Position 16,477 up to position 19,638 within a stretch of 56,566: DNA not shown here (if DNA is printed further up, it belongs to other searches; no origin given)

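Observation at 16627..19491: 954-aa single polypeptide fusing a PrimPol/AEP primase domain, an SF2 DECH helicase and a DUF559/Vsr-like nuclease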

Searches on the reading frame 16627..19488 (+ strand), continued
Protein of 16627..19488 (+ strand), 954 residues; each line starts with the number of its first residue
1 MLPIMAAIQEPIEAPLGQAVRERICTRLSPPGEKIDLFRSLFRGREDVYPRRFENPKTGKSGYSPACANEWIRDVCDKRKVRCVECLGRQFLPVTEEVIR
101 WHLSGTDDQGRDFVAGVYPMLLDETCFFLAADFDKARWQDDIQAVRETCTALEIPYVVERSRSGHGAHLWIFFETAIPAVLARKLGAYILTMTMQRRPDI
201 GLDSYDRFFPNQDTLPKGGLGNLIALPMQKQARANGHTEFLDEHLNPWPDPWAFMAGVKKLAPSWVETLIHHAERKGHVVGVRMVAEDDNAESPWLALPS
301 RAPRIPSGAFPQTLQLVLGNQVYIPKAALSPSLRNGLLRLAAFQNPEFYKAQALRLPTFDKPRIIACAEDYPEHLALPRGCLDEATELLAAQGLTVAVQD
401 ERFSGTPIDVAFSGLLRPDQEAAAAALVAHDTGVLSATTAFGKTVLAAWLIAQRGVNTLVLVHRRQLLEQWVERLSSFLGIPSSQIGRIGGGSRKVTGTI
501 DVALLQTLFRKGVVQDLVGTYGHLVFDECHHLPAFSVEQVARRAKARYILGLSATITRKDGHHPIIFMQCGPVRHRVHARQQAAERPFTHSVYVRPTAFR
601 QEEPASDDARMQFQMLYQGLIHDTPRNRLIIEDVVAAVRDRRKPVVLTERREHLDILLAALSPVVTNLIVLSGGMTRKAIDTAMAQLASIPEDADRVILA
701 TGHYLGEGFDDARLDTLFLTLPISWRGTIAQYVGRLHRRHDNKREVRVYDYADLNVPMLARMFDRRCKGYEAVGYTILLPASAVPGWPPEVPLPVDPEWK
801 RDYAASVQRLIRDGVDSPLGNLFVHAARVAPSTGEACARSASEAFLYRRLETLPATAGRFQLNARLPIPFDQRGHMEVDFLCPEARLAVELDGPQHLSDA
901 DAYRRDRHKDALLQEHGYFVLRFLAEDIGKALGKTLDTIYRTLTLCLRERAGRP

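Call 38: find_encoding_contigs(protein=P0044, flank=8000, max_places=10)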
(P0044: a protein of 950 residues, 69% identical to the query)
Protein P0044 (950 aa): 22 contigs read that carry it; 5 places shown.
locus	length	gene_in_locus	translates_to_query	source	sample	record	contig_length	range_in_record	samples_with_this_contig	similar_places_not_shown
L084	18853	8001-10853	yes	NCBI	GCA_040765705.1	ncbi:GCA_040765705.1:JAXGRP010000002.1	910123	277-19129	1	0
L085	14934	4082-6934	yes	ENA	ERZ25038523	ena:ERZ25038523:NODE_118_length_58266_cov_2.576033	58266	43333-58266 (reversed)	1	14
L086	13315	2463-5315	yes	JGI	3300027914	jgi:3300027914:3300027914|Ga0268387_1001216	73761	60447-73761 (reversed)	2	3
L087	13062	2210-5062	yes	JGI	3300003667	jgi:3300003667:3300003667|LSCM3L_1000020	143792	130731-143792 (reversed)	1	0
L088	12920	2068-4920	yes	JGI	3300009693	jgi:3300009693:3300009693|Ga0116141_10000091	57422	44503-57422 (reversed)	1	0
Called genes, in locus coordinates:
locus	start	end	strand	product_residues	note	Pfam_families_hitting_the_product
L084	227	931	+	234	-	-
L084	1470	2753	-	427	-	PF01548:DEDD_Tnp_IS110, PF02371:Transposase_20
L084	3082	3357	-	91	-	-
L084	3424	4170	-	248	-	-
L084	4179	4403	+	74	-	-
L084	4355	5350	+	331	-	PF00239:Resolvase, PF07508:Recombinase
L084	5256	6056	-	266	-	-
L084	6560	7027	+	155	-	-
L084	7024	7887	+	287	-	PF14907:NTP_transf_5 (faint), PF08843:AbiEii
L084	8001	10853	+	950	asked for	PF22548:AEP-TOTE, PF00270:DEAD, PF04851:ResIII, PF04480:DUF559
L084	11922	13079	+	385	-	PF01381:HTH_3, PF13560:HTH_31, PF06114:Peptidase_M78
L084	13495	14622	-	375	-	PF00589:Phage_integrase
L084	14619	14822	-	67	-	-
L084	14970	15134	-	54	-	-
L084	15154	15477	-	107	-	-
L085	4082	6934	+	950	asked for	PF22548:AEP-TOTE, PF00270:DEAD, PF04851:ResIII, PF04480:DUF559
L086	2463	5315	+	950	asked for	PF22548:AEP-TOTE, PF00270:DEAD, PF04851:ResIII, PF04480:DUF559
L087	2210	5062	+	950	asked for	PF22548:AEP-TOTE, PF00270:DEAD, PF04851:ResIII, PF04480:DUF559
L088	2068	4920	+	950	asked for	PF22548:AEP-TOTE, PF00270:DEAD, PF04851:ResIII, PF04480:DUF559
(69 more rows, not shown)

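Call 42: search_protein_families(library=pfam, alignment_id=A2, max_evalue=0.0001)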
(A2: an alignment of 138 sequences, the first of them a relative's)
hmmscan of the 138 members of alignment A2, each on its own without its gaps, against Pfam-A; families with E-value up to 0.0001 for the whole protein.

A. member 1, L001:6738-7937:+ (400 aa): 5 families
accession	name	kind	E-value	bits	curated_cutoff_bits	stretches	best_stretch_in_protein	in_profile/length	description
PF13173.12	AAA_14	-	6.2e-25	88.1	27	1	25-154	5-128/129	AAA domain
PF13635.12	DUF4143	-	1.4e-24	87.1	28.1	1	199-356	2-160/160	Domain of unknown function (DUF4143)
PF00004.35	AAA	-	1.4e-06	29.2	21.2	1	26-100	2-73/131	ATPase family associated with various cellular activities (AAA)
PF13401.12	AAA_22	-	1e-05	26.3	27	0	26-125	9-124/130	AAA domain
PF01637.24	ATPase_2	-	0.0001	22.7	33.2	0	13-46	11-44/225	ATPase domain predominantly from Archaea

B. families by the number of members that match (of 138 scanned): 100 families (the first 25 are shown)
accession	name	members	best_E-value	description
PF08843.17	AbiEii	5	1.1e-27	Nucleotidyl transferase AbiEii toxin, Type IV TA system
PF01850.27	PIN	3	1.6e-12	PIN domain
PF05016.21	ParE_toxin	3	1e-11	ParE toxin of type II toxin-antitoxin system, parDE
PF09339.16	HTH_IclR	3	9.9e-08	IclR helix-turn-helix domain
PF01011.28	PQQ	2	2.6e-86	Glucose/ethanol/alcohol dehydrogenase, beta-propeller domain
PF13360.13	PQQ_2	2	2.7e-34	Outer membrane protein assembly factor BamB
PF13635.12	DUF4143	2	8.6e-32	Domain of unknown function (DUF4143)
PF13173.12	AAA_14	2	6.2e-25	AAA domain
PF13749.12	HATPase_c_4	2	6.2e-22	Putative ATP-dependent DNA helicase recG C-terminal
PF13570.13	Beta-prop_ACSF4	2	1.1e-19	Beta-alanine-activating enzyme, beta-propeller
PF04326.19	SLFN_AlbA_2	2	4e-16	Schlafen, AlbA_2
PF12802.13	MarR_2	2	6.1e-14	MarR family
PF17132.9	Glyco_hydro_106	1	2.9e-178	alpha-L-rhamnosidase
PF01134.28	GIDA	1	2.1e-161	Glucose inhibited division protein A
PF23500.1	DUF7133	1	2.4e-114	Domain of unknown function (DUF7133)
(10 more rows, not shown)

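Call 44: predict_structure(alignment_id=A1)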
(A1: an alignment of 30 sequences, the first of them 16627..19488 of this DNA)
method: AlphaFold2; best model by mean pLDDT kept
length: 954 residues; sequences in the alignment: 30
mean_pLDDT: 67.0   pTM: 0.45
mean pLDDT of the five models: 67.0, 66.4, 65.6, 63.6, 61.7
residues with pLDDT >= 90: 83; 70-90: 426; 50-70: 206; < 50: 239
segments of 3 or more residues with pLDDT < 50: 1-22, 64-75, 117-124, 202-206, 210-221, 281-307, 345-366, 438-440, 554-570, 577-589, 724-728, 752-833
pLDDT, mean of each block of 10 residues (from residue 1): 28 31 75 83 57 56 46 45 51 78 81 57 59 75 87 89 77 75 78 73 49 41 70 76 85 86 87 70 37 39 49 84 83 72 49 34 52 78 80 85 90 82 82 62 82 93 82 90 86 71 79 66 81 63 83 46 41 48 42 60 58 72 86 89 85 90 90 81 86 86 59 77 49 51 64 39 36 36 31 30 34 32 30 51 71 80 86 81 91 69 83 90 74 81 82 49
secondary structure, 60 per line:
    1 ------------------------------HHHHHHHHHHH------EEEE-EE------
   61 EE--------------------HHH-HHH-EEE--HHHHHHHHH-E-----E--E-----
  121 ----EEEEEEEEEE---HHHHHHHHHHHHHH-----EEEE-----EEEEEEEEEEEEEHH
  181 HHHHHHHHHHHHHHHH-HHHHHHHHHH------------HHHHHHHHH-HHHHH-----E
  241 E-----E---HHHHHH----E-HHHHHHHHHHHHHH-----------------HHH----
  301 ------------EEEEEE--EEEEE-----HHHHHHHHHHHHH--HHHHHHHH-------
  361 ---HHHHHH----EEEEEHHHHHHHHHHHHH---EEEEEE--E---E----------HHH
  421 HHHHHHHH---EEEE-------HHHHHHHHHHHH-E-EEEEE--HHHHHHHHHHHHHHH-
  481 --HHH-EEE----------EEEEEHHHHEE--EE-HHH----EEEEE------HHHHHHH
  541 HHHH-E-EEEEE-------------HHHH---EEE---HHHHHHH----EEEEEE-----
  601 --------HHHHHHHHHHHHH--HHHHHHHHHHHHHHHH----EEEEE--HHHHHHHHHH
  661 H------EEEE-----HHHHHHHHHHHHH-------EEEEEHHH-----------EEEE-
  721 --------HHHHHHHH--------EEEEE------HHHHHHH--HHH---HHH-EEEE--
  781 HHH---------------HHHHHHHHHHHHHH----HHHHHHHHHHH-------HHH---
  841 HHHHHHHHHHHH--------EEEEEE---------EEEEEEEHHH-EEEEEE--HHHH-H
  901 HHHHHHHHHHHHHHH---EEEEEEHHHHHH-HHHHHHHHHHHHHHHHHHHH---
elements in order (helices of 4 or more, strands of 3 or more residues): H31-41 E48-51 E91-93 H96-104 E125-134 H138-151 E157-160 E166-178 H179-196 H198-207 H220-228 H230-234 H251-256 H263-276 E313-318 E321-325 H331-343 H346-353 H364-369 E374-378 H379-391 E395-400 H418-428 E432-435 H443-454 E458-462 H465-479 E487-489 E500-504 H505-508 E523-527 H534-544 E548-552 H566-569 E573-575 H579-585 E590-595 H609-621 H624-639 E644-648 H651-661 E668-671 H677-689 E697-701 E716-719 H729-736 E745-749 H756-762 E775-778 H799-812 H817-827 H841-852 E861-866 E876-882 E887-892 H895-898 H900-915 E919-924 H925-930 H932-951

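Call 49: fold_search(model_id=the predicted structure, library=pdb)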
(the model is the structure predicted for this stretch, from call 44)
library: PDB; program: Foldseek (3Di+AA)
matches with E <= 10: 1344; with E <= 0.001: 580
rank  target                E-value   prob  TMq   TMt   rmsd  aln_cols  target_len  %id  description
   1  5tnu_A                1.8e-14  1.00  0.20  0.39  22.2       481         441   18  S. tokodaii XPB II crystal structure at 3.0 Angstrom resolution (released 2017-11-01)
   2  8ebs_A                3.1e-14  1.00  0.33  0.48  14.8       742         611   13  Initial DNA-lesion (Cy5) binding by XPC and TFIIH (released 2023-04-19)
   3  6p4w_A                4.1e-14  1.00  0.25  0.44   8.8       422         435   19  XPB helicase in a complex with truncated Bax1 from Sulfurisphaera tokodaii at 2.96 Angstrom resolution (released 2020-06-03)
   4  9pd3_A                1.0e-13  1.00  0.33  0.48  14.8       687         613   13  NER dual incision complex - DuIS (released 2026-02-18)
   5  6nmi_A                1.2e-13  1.00  0.33  0.46  11.7       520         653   15  Cryo-EM structure of the human TFIIH core complex (released 2019-03-13)
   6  6p4o_A                1.4e-13  1.00  0.28  0.53   8.7       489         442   18  Complex of XPB helicase with Bax1 endonuclease from Sulfurisphaera tokodaii at 3.15 Angstroms resolution (released 2020-06-03)
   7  6p4o_C                2.3e-13  1.00  0.28  0.54   8.7       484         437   18  Complex of XPB helicase with Bax1 endonuclease from Sulfurisphaera tokodaii at 3.15 Angstroms resolution (released 2020-06-03)
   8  6p4o_E                2.3e-13  1.00  0.28  0.53   8.9       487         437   18  Complex of XPB helicase with Bax1 endonuclease from Sulfurisphaera tokodaii at 3.15 Angstroms resolution (released 2020-06-03)
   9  8ebv_A                3.6e-13  1.00  0.32  0.47  16.8       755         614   12  Initial DNA-lesion (AP) binding by XPC and TFIIH complex 1 (released 2023-04-19)
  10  7o4i_7                4.0e-13  1.00  0.31  0.45  18.0       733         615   13  Yeast RNA polymerase II transcription pre-initiation complex with initial transcription bubble (released 2021-06-16)
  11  2fwr_A                4.0e-13  1.00  0.19  0.38  21.8       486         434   19  Structure of Archaeoglobus Fulgidis XPB (released 2006-04-18)
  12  6p66_C                4.3e-13  1.00  0.19  0.34  21.2       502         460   17  The crystal structure of the XPB complex with Bax1 from Archaeoglobus fulgidus at 3.0 Angstrom resolution (released 2020-06-17)
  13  6p66_A                5.8e-13  1.00  0.18  0.36  21.5       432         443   19  The crystal structure of the XPB complex with Bax1 from Archaeoglobus fulgidus at 3.0 Angstrom resolution (released 2020-06-17)
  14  8byq_0                6.5e-13  1.00  0.33  0.46  17.5       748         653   13  RNA polymerase II pre-initiation complex with the proximal +1 nucleosome (PIC-Nuc10W) (released 2023-05-03)
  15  7o4k_7                1.1e-12  1.00  0.32  0.48   7.9       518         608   13  Yeast TFIIH in the contracted state within the pre-initiation complex (released 2021-06-16)
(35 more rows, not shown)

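Call 52: find_encoding_contigs(protein=P0001, flank=10000, max_places=6)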
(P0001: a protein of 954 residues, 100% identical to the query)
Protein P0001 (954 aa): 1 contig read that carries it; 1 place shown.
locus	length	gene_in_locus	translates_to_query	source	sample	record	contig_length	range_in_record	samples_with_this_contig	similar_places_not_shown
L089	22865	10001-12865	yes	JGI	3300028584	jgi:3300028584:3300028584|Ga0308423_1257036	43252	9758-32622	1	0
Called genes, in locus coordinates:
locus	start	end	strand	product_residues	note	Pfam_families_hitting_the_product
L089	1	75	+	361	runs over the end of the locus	-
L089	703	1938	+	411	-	PF26550:Tricorn_2nd, PF25174:Beta-prop_THOC3 (faint), PF25460:Beta-prop_Aladin (faint), PF26549:Tricorn_N, PF00930:DPPIV_N (weak), PF26549:Tricorn_N, PF07676:PD40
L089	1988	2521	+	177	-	PF00691:OmpA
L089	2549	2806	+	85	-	PF02416:TatA_B_E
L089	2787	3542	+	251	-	PF00902:TatC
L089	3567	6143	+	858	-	PF01564:Spermine_synth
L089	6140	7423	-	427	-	PF08245:Mur_ligase_M, PF27239:FOL3_C, PF02875:Mur_ligase_C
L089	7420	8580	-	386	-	PF02350:Epimerase_2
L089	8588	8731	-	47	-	-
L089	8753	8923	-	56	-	-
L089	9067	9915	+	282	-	PF01734:Patatin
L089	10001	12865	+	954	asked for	PF22548:AEP-TOTE, PF00270:DEAD, PF04851:ResIII, PF04480:DUF559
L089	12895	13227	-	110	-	PF08843:AbiEii (weak)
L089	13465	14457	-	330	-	PF11858:DUF3378, PF01351:RNase_HII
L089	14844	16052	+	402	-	PF00009:GTP_EFTU, PF03144:GTP_EFTU_D2, PF03143:GTP_EFTU_D3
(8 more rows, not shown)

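Call 53: find_encoding_contigs(protein=P0002, flank=10000, max_places=4)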
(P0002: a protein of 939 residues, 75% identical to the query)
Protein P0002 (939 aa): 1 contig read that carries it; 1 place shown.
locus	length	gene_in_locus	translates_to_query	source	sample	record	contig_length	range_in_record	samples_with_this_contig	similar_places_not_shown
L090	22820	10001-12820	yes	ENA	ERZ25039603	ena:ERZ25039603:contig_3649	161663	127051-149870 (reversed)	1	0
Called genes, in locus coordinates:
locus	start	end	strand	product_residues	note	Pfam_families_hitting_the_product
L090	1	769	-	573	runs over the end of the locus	-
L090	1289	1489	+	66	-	-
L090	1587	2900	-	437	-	PF00589:Phage_integrase (weak)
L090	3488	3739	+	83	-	PF01541:GIY-YIG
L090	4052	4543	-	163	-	PF24828:DUF7713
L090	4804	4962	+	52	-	-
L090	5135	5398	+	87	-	PF04014:MazE_antitoxin (weak)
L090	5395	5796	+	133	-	PF01850:PIN (weak), PF13470:PIN_3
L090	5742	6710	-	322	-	-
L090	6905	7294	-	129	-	PF05168:HEPN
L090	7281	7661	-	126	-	PF01909:NTP_transf_2, PF18765:Polbeta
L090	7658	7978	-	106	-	PF05635:23S_rRNA_IVP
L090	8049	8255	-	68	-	PF13384:HTH_23 (faint), PF12728:HTH_17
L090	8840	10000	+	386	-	PF13173:AAA_14, PF13635:DUF4143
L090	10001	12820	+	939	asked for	PF22548:AEP-TOTE, PF00270:DEAD, PF04851:ResIII, PF04480:DUF559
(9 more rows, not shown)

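Call 54: search_protein_families(library=padloc, alignment_id=A2, max_evalue=0.00001)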
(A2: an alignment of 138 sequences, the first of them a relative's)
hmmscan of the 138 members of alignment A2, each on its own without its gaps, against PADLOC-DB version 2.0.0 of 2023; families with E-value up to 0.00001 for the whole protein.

A. member 1, L001:6738-7937:+ (400 aa): 7 families
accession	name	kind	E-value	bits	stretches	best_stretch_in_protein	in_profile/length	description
PDLC04791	PDC-S01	-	2.1e-177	587.7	1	5-398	2-393/395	-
PDLC04790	PDC-S01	-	8.3e-48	161.1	1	2-357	9-369/422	-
PDLC04787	PDC-S01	-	1.5e-37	127.4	1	14-353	20-355/412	-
PDLC04789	PDC-S01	-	8.7e-37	125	1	5-376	2-360/375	-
PDLC04788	PDC-S01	-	5.7e-22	76.2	2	162-361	180-388/448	-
PDLC04786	PDC-S01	-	4.5e-17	59.9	2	162-358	187-389/439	-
PDLC04792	PDC-S01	-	3e-10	37.3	0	17-113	14-115/452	-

B. families by the number of members that match (of 138 scanned): 84 families (the first 25 are shown)
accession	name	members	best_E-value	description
PDLC04791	PDC-S01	2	2.1e-177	-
PDLC04790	PDC-S01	2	6.7e-66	-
PDLC02292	AbiEii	2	8.1e-59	AbiEii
PDLC04789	PDC-S01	2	5.4e-53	-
PDLC02289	AbiEii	2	2.4e-52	AbiEii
PDLC02322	AbiEii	2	3.8e-43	AbiEii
PDLC04787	PDC-S01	2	1.5e-37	-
PDLC05053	PDC-S62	2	7.8e-26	-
PDLC04788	PDC-S01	2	5.7e-22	-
PDLC02315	AbiEii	2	1.6e-17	AbiEii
PDLC04786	PDC-S01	2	4.5e-17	-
PDLC04792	PDC-S01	2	1.6e-14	-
PDLC02282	AbiEi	1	8.7e-86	AbiEi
PDLC02266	AbiEi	1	1.5e-82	AbiEi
PDLC02444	BrxA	1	6.5e-81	BrxA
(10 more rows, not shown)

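Call 82: find_related_loci(query=A1, collection=viral_contigs, flank=8000)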
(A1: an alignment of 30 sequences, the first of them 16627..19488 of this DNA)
Query A1 (954 aa) in viral_contigs; peptide patterns used: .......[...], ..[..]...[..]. (x = any residue, [..] = any of these).
37 stretches matched a pattern; 15 encode a relative of the query (tblastn E <= 1e-3); 15 distinct loci.
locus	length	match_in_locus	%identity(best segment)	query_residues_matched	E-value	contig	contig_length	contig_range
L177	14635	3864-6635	67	26-944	0e+0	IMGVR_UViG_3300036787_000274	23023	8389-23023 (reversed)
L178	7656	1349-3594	57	29-777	0e+0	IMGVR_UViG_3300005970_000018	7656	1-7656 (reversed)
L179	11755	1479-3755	54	24-782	0e+0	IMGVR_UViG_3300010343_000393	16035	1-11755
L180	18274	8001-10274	57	29-777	0e+0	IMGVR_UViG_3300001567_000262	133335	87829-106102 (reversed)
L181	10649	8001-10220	46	33-775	0e+0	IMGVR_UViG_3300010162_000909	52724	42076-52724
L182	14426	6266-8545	45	29-782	0e+0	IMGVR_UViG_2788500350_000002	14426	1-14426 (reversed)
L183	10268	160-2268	47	59-775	0e+0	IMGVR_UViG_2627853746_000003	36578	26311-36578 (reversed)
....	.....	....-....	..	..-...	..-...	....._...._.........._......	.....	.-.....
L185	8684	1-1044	59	430-778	3e-126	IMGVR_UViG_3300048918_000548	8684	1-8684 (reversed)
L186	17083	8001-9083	36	407-770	4e-42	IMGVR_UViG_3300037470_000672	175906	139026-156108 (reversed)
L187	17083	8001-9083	36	407-770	4e-42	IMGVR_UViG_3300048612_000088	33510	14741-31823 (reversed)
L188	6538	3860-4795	25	412-738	3e-19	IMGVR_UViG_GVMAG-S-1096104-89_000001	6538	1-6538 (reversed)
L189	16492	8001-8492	34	410-562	8e-9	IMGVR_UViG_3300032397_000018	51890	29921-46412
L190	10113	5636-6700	24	416-753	1e-8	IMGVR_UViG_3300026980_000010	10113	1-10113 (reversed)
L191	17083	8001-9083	36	407-770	4e-42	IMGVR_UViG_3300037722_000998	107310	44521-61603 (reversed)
